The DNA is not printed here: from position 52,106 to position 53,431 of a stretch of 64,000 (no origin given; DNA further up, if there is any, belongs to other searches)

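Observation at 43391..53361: Predicted nonulosonic-acid pathway via a 9-phosphate route with unusual tailoring enzymes (carbamoyl, amino, methyl)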

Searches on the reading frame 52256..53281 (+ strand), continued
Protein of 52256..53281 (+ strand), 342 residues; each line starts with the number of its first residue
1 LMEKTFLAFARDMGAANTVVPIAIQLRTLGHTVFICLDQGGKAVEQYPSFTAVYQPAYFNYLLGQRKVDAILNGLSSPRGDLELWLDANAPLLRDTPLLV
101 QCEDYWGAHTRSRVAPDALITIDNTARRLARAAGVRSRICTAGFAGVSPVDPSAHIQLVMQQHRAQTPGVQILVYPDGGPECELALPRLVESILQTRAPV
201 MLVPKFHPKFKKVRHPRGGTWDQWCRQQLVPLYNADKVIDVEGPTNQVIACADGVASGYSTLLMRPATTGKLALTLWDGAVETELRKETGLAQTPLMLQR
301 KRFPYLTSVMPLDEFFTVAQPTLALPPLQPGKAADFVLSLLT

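Call 75: find_encoding_contigs(protein=P0251, flank=10000, max_places=1)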
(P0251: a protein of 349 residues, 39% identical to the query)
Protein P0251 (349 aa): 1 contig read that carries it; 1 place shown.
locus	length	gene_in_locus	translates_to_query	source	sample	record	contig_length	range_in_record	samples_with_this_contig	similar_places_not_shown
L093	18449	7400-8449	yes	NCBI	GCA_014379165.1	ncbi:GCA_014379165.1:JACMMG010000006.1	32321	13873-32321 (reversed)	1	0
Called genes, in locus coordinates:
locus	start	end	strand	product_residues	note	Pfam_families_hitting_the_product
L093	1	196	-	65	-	PF04321:RmlD_sub_bind, PF01370:Epimerase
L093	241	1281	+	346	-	PF01370:Epimerase, PF02719:Polysacc_synt_2 (weak), PF04321:RmlD_sub_bind (weak), PF16363:GDP_Man_Dehyd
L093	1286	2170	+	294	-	PF00535:Glycos_transf_2, PF13641:Glyco_tranf_2_3 (weak), PF13632:Glyco_trans_2_3 (weak)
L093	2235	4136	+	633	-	PF04464:Glyphos_transf (faint)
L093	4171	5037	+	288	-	PF03102:NeuB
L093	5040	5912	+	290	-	PF13489:Methyltransf_23, PF08003:Methyltransf_9 (weak), PF08241:Methyltransf_11, PF08242:Methyltransf_12, PF13649:Methyltransf_25 (weak), PF13847:Methyltransf_31 (faint)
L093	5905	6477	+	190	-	PF12710:HAD (faint), PF08282:Hydrolase_3 (weak)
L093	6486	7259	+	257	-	PF02348:CTP_transf_3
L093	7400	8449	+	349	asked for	-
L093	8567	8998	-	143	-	PF01371:Trp_repressor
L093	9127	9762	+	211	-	PF05148:Methyltransf_8, PF13489:Methyltransf_23, PF08241:Methyltransf_11, PF08242:Methyltransf_12 (faint), PF01209:Ubie_methyltran (weak), PF13847:Methyltransf_31 (weak), PF13649:Methyltransf_25 (weak)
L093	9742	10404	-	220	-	PF13489:Methyltransf_23 (weak), PF08241:Methyltransf_11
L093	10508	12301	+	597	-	PF00664:ABC_membrane, PF00005:ABC_tran, PF13555:AAA_29 (faint), PF02463:SMC_N (weak)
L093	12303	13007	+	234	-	PF13489:Methyltransf_23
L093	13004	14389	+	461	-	PF13231:PMT_2 (weak)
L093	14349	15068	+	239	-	PF00535:Glycos_transf_2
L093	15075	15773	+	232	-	PF00535:Glycos_transf_2, PF10111:Glyco_tranf_2_2, PF13641:Glyco_tranf_2_3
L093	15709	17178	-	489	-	-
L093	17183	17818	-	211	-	PF04138:GtrA_DPMS_TM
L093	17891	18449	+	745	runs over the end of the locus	PF04932:Wzy_C, PF21033:RMD1-3 (weak), PF13424:TPR_12, PF12895:ANAPC3 (weak), PF13414:TPR_11, PF13432:TPR_16 (weak), PF13181:TPR_8 (weak), PF14559:TPR_19 (weak), +7 more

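Call 82: search_protein_families(library=ncbifam, proteins=[L093:5905-6474:+, L093:5040-5909:+, L093:2235-4133:+], max_evalue=0.00001)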
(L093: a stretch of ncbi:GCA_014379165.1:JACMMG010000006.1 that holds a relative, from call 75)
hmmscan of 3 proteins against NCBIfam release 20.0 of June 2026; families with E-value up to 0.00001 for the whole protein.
L093:5905-6474:+ (190 aa): 9 families
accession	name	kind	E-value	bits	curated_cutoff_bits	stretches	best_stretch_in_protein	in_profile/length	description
NF058599.1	KDN-9-PPhBT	equivalog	4.2e-24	85.5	180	1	15-178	4-151/152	3-deoxy-D-glycero-D-galacto-nonulopyranosonate 9-phosphatase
NF007019.0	PRK09484.1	equivalog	3.1e-19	69.3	208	1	4-181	16-177/187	3-deoxy-manno-octulosonate-8-phosphatase KdsC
TIGR01670.1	KdsC-phosphatas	subfamily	5e-19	68.7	106.95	1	16-179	4-151/154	3-deoxy-D-manno-octulosonate 8-phosphate phosphatase, YrbI family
TIGR02726.1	phenyl_P_delta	equivalog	6.2e-14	52.5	281.95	1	13-187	7-165/169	phenylphosphate carboxylase subunit delta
NF002245.0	PRK01158.1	equivalog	1.5e-10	40.8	198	1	105-176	158-229/233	phosphoglycolate phosphatase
TIGR01487.1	Pglycolate_arch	equivalog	3.5e-10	40.1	122.75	1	104-169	147-212/215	phosphoglycolate phosphatase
TIGR00099.1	Cof-subfamily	subfamily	1.1e-09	38.3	137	1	24-159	107-243/256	Cof-type HAD-IIB family hydrolase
TIGR01662.1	HAD-SF-IIIA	subfamily_domain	1.8e-07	31.3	44.6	1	14-143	1-135/141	HAD-IIIA family hydrolase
TIGR01482.1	SPP-subfamily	subfamily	9.9e-06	25.3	107.15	0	108-172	153-217/225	sucrose-phosphate phosphatase subfamily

L093:5040-5909:+ (290 aa): 4 families
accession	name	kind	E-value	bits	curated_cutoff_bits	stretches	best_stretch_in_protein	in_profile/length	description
TIGR01983.1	UbiG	equivalog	4.6e-10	39.2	102.95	1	82-185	36-151/228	bifunctional 2-polyprenyl-6-hydroxyphenol methylase/3-demethylubiquinol 3-O-methyltransferase UbiG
TIGR00452.1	TIGR00452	equivalog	6.1e-09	35.1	275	1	91-232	114-267/316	tRNA 5-methoxyuridine(34)/uridine 5-oxyacetic acid(34) synthase CmoB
NF011650.0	PRK15068.1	equivalog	3.4e-07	29.5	209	1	91-232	119-273/324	tRNA 5-methoxyuridine(34)/uridine 5-oxyacetic acid(34) synthase CmoB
NF043040.1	corrin_prot_MT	hypoth_equivalog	4.6e-06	26.2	180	0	93-185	39-147/216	corrinoid protein-associated methyltransferase CpaM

L093:2235-4133:+ (633 aa): 2 families
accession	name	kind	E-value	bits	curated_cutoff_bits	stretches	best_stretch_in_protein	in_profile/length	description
TIGR04396.2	surf_polysacc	subfamily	6.2e-10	38.8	125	0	514-631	252-366/427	surface carbohydrate biosynthesis protein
NF046086.1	BFO_1060_trans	domain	2.3e-09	36.9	200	1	469-627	208-363/365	BFO_1060 family glycosyltransferase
